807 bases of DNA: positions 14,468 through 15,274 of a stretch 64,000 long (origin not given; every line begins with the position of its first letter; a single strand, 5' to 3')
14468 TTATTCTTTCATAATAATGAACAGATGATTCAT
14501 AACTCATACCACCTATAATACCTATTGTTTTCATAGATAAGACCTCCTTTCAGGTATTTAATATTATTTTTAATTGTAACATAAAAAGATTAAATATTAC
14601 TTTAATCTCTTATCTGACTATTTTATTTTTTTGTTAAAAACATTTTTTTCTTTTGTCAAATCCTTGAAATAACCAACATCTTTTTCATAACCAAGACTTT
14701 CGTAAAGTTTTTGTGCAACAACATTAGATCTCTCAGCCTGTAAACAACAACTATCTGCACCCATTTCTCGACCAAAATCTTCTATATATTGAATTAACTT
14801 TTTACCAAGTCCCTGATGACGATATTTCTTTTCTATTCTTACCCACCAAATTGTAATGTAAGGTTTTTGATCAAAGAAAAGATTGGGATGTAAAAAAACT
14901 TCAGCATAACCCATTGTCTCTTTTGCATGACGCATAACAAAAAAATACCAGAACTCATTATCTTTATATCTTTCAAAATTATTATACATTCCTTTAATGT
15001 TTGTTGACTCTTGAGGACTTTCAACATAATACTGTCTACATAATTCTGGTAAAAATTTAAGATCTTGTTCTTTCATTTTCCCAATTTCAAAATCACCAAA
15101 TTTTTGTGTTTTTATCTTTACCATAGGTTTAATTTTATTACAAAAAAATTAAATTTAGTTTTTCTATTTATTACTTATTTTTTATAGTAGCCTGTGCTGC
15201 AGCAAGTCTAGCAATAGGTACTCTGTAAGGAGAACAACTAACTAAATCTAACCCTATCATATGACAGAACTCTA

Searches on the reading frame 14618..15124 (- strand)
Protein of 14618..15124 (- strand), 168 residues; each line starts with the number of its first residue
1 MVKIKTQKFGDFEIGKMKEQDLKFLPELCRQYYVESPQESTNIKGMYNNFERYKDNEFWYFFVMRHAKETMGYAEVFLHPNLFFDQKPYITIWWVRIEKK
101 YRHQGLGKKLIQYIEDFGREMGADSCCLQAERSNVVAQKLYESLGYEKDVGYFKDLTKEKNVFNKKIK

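Call 10: search_protein_families(library=pfam, proteins=[window:14618-15124:-], max_evalue=0.1)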
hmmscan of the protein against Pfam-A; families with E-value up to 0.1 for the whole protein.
window:14618-15124:- (168 aa): 6 families
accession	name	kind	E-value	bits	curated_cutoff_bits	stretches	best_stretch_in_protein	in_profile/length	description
PF00583.31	Acetyltransf_1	-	2e-15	57.5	20.7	1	31-146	6-116/116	Acetyltransferase (GNAT) family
PF13508.13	Acetyltransf_7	-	1.4e-11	45.1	27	1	60-148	4-84/84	Acetyltransferase (GNAT) domain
PF13673.13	Acetyltransf_10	-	1.4e-08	35.2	23.6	1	48-149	20-110/128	Acetyltransferase (GNAT) domain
PF08445.16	FR47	-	8.3e-05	22.9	22.1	1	88-149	20-80/86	FR47-like protein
PF13302.13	Acetyltransf_3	-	0.00055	21.1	25.4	1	27-146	23-137/138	Acetyltransferase (GNAT) domain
PF24553.2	Rv0428c_C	-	0.0026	17.9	27.2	1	85-148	155-217/224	Probable histone acetyltransferase Rv0428c C-terminal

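Call 93: search_protein_families(library=ncbifam, proteins=[window:14618-15124:-], max_evalue=0.00001)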
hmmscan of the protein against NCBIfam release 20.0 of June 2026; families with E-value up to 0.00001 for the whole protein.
window:14618-15124:- (168 aa): 6 families
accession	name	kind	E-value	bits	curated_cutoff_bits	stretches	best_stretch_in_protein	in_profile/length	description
TIGR01575.1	rimI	equivalog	9.4e-12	45.2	86.4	1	56-148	29-114/132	ribosomal protein S18-alanine N-acetyltransferase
NF049894.1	CG3035_N_ac_Glu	equivalog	2.6e-08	33.5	280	1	87-148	230-291/300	N-acetylglutamate synthase, CG3035 family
NF033083.0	AAC_3_I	equivalog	2.3e-06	27.8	200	1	89-153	77-141/145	AAC(3)-I family aminoglycoside N-acetyltransferase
NF002959.0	PRK03624.1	equivalog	3.7e-06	26.7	124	1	93-149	76-132/147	GNAT family acetyltransferase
NF040503.1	resist_ArsN1a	equivalog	4.2e-06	26.6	170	1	60-155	48-141/159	arsinothricin resistance N-acetyltransferase ArsN1 family A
TIGR03103.1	trio_acet_GNAT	equivalog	4.5e-06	25.5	569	1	58-166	123-229/547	N-acetylglutaminylglutamine synthetase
